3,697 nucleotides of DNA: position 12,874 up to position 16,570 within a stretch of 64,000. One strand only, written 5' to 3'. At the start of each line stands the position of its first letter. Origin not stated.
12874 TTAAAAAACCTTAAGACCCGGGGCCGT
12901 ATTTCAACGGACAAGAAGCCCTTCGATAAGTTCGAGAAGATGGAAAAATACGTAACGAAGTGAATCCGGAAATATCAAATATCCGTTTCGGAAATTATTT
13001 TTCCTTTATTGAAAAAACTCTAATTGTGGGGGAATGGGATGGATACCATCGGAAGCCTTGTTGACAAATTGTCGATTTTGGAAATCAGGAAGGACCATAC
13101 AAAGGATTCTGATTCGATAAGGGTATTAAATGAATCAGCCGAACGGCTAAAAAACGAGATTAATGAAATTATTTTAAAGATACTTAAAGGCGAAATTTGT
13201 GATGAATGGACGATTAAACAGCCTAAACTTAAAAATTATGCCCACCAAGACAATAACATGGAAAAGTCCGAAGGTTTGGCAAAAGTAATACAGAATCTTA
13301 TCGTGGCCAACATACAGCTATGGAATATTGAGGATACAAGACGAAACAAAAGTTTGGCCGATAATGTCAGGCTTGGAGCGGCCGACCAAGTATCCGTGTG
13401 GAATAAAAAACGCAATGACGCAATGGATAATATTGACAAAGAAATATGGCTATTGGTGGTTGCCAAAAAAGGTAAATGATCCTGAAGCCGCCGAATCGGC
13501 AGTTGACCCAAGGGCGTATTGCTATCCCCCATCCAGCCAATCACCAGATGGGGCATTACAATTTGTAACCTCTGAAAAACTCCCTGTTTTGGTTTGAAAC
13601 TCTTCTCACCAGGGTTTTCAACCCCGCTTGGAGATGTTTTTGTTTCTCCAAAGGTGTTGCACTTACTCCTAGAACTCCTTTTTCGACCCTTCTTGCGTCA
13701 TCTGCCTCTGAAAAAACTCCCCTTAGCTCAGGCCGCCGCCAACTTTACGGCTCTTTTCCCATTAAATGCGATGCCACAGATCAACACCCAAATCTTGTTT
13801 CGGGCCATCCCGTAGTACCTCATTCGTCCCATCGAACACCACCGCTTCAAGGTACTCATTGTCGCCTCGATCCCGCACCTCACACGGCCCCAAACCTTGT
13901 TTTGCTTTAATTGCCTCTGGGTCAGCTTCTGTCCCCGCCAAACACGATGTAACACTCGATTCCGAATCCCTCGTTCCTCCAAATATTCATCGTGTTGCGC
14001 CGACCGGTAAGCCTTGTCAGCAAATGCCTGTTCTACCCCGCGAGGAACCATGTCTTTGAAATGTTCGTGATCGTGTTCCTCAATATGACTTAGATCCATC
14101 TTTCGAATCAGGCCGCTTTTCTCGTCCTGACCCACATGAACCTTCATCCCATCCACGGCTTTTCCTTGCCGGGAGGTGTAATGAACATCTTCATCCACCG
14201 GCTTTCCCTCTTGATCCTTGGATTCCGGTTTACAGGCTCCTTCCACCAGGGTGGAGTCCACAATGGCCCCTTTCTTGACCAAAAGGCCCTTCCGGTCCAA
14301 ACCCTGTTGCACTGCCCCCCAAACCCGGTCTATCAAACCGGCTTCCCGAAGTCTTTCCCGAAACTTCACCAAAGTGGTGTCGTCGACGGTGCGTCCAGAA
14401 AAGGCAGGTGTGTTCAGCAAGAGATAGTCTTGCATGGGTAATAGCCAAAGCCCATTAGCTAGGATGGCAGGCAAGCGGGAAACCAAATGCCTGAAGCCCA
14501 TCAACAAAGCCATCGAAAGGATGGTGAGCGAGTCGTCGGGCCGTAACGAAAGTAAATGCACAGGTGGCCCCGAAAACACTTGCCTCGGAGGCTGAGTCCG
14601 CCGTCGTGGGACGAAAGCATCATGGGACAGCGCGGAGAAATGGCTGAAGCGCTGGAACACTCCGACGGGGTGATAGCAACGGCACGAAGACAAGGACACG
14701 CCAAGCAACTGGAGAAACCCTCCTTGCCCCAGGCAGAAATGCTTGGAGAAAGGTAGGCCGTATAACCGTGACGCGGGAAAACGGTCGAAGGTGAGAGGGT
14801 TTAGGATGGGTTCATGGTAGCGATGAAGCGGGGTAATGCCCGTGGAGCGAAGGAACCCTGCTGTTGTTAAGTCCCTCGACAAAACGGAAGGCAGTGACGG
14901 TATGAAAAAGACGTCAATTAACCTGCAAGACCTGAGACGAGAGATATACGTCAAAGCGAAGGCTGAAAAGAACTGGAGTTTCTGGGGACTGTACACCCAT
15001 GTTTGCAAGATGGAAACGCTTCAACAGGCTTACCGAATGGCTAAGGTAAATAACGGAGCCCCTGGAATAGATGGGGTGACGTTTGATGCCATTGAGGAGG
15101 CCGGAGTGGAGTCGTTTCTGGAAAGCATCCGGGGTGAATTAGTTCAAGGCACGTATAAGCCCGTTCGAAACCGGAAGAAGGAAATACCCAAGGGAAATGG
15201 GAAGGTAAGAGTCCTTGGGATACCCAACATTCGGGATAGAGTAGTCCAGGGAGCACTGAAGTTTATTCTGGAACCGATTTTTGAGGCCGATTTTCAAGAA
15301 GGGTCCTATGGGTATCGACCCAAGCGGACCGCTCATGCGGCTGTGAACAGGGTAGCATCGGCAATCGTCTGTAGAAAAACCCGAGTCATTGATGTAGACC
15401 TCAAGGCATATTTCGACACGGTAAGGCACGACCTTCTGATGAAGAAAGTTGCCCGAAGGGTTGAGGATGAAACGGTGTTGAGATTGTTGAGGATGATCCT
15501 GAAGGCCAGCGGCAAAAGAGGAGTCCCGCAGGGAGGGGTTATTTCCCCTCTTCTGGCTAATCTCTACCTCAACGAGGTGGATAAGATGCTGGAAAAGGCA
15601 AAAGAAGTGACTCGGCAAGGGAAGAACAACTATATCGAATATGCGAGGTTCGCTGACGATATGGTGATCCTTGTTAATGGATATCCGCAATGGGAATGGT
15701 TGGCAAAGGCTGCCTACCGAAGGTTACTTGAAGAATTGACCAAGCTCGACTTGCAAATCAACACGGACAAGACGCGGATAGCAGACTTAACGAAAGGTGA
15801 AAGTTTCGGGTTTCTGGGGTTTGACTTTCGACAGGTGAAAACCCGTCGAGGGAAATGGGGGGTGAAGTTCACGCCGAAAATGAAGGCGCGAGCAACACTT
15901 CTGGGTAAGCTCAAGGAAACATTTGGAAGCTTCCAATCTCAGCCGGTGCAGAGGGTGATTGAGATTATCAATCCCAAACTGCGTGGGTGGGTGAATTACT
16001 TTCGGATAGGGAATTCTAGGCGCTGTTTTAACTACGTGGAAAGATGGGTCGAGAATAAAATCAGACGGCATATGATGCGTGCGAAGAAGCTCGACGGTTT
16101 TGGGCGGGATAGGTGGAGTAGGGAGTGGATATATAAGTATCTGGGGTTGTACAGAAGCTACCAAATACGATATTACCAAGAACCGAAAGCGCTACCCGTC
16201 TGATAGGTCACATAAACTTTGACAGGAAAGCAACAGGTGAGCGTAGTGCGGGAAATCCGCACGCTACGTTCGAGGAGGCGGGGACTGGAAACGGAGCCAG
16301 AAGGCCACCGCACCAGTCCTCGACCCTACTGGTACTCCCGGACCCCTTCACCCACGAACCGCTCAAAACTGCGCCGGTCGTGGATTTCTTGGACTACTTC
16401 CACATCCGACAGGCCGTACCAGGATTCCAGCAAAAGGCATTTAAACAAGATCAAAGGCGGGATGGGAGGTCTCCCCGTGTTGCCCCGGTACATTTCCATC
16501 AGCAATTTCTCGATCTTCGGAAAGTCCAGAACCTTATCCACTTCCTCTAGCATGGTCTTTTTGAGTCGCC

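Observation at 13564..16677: IS5-family insertion sequence whose transposase gene is split by an antisense group II intron; exact junction can be reconstructed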

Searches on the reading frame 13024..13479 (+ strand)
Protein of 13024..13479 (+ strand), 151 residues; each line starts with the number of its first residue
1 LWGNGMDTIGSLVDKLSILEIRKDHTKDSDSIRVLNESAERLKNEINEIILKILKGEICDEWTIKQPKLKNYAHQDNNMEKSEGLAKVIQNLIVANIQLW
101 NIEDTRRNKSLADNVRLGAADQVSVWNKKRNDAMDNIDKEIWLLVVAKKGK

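Call 7: search_protein_families(library=pfam, proteins=[window:13024-13479:+], max_evalue=0.01)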
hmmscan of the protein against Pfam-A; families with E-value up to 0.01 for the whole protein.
window:13024-13479:+ (151 aa): 1 family
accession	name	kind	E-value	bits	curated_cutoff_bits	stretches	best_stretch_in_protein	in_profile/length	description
PF14063.11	DUF4254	-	3.7e-08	33.8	27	1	88-141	3-56/144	Protein of unknown function (DUF4254)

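Call 8: search_protein_families(library=ncbifam, proteins=[window:13024-13479:+], max_evalue=0.01)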
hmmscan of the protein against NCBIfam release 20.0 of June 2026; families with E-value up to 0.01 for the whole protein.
window:13024-13479:+ (151 aa): 0 families

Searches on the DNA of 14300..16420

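Call 4: search_rna_families(source=window, start=14300, end=16420, threshold=evalue, max_evalue=1, show_alignments=4)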
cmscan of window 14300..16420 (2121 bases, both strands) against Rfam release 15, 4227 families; matches with E-value up to 1: 3.
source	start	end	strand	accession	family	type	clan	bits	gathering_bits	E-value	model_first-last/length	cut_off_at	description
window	14415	14551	+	RF02003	group-II-D1D4-4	Intron;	CL00102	121.1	49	4.3e-28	1-138/138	no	Group II catalytic intron D1-D4-4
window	16237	16313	+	RF00029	Intron_gpII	Intron;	-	39.9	40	7.7e-06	1-77/77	no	Group II catalytic intron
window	14815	14859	+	RF03136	S10-Clostridia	Cis-reg; leader;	-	21.2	35.1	0.19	1-81/81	no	S10-Clostridia ribosomal protein leader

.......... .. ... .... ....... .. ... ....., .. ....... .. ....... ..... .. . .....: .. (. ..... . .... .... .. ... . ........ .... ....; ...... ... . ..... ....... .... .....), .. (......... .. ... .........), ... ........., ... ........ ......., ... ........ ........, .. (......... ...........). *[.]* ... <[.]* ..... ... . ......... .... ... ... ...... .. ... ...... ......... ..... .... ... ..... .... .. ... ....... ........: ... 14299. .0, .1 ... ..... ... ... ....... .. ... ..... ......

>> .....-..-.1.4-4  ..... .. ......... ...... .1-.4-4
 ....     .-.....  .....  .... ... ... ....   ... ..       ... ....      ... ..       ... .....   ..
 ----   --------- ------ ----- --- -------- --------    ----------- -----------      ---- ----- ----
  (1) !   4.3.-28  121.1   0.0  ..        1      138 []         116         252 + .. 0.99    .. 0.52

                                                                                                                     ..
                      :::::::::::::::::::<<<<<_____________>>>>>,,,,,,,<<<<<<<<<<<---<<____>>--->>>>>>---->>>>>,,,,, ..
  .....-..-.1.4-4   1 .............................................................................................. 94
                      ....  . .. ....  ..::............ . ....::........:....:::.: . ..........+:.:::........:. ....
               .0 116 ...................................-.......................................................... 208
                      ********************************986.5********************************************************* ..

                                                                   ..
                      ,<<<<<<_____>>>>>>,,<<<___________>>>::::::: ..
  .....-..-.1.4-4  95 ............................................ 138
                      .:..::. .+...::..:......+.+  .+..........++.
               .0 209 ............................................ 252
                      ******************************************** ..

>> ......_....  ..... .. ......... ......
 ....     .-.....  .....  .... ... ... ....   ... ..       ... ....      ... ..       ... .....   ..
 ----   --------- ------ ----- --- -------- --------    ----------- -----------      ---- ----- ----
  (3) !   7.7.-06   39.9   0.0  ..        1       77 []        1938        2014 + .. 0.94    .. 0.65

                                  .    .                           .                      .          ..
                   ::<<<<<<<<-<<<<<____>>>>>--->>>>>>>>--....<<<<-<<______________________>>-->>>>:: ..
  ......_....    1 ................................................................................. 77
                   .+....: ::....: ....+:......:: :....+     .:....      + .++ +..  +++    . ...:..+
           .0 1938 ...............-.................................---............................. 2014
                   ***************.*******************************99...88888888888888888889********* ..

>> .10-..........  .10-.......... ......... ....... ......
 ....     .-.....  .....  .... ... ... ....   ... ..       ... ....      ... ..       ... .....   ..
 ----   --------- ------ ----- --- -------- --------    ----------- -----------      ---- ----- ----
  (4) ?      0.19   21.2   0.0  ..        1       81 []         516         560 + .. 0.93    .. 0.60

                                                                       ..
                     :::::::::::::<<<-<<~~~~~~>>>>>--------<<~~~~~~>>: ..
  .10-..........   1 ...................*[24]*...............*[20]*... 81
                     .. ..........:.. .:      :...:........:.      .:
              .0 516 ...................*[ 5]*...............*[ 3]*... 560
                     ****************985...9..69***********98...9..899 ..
